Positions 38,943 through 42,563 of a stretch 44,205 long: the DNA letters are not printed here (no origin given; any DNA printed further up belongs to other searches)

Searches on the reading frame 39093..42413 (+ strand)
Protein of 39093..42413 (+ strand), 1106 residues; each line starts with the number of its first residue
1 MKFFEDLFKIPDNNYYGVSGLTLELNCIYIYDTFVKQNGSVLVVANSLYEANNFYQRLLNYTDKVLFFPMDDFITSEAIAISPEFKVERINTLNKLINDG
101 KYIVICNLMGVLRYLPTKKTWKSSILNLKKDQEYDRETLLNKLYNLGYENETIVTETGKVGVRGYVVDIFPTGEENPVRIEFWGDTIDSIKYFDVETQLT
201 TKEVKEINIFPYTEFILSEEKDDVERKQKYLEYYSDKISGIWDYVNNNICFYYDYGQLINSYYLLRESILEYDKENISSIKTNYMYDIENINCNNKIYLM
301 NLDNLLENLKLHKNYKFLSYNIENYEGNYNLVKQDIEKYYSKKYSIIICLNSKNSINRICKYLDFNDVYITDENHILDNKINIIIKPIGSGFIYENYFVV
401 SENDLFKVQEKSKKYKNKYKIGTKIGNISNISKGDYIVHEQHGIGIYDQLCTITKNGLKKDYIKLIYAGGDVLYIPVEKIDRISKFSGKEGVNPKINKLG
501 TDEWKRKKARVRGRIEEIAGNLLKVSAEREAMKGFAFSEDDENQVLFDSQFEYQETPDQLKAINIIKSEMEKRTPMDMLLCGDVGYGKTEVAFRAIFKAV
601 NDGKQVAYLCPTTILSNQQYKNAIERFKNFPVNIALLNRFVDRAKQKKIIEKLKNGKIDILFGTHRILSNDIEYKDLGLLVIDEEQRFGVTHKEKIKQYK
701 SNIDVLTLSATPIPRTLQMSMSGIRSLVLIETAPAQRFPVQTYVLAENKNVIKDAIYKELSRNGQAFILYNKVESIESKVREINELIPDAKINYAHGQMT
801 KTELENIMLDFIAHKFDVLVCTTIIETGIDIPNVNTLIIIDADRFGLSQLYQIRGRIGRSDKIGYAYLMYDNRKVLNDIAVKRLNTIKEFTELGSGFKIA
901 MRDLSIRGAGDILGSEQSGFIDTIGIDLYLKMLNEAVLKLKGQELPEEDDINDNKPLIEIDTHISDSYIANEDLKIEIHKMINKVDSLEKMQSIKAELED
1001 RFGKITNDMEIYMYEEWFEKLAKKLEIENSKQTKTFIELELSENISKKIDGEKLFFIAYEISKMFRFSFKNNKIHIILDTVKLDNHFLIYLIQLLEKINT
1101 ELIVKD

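Call 30: search_protein_families(library=ncbifam, max_evalue=1e-8, proteins=[window:39093-42413:+])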
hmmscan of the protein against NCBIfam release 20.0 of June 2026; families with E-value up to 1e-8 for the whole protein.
window:39093-42413:+ (1106 aa): 22 families
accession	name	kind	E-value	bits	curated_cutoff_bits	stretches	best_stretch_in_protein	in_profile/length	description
TIGR00580.2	mfd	equivalog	2.6e-296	985.7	800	1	143-1029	1-905/907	transcription-repair coupling factor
NF007966.0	PRK10689.1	equivalog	1.4e-218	728.4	1329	2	365-1100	407-1144/1148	transcription-repair coupling factor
NF008168.0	PRK10917.2-2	equivalog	3.8e-114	382.7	718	1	507-928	315-745/795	ATP-dependent DNA helicase RecG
NF008165.0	PRK10917.1-3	equivalog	5.1e-112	375.6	711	1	506-929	212-643/692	ATP-dependent DNA helicase RecG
TIGR00643.1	recG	equivalog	1.5e-107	360.9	659.4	1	532-922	215-609/629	ATP-dependent DNA helicase RecG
NF008170.0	PRK10917.2-4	equivalog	3.6e-95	319.6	975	1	529-924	375-774/826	ATP-dependent DNA helicase RecG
NF008163.0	PRK10917.1-1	equivalog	5.9e-85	286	796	1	507-922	218-644/692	ATP-dependent DNA helicase RecG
NF008164.0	PRK10917.1-2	equivalog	4e-84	283.2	785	1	526-920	248-645/704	ATP-dependent DNA helicase RecG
NF008166.0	PRK10917.1-4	equivalog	1.8e-78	264.3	864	1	541-919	263-654/705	ATP-dependent DNA helicase RecG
NF008167.0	PRK10917.2-1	equivalog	7.5e-72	242.6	995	2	505-774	231-523/744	ATP-dependent DNA helicase RecG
NF008169.0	PRK10917.2-3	equivalog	5.2e-59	200.4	555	1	522-919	199-581/610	ATP-dependent DNA helicase RecG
NF003673.1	PRK05298.1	equivalog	6.2e-30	104.1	743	1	71-221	103-252/653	excinuclease ABC subunit UvrB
TIGR00631.1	uvrb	equivalog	6.4e-29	100.7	750.1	1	70-221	101-252/658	excinuclease ABC subunit UvrB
TIGR00595.1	priA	equivalog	8.9e-21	74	230.35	1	579-701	1-117/509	replication restart helicase PriA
NF004069.0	PRK05580.2-1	equivalog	1.2e-19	70.2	767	1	557-690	114-236/612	primosomal protein N'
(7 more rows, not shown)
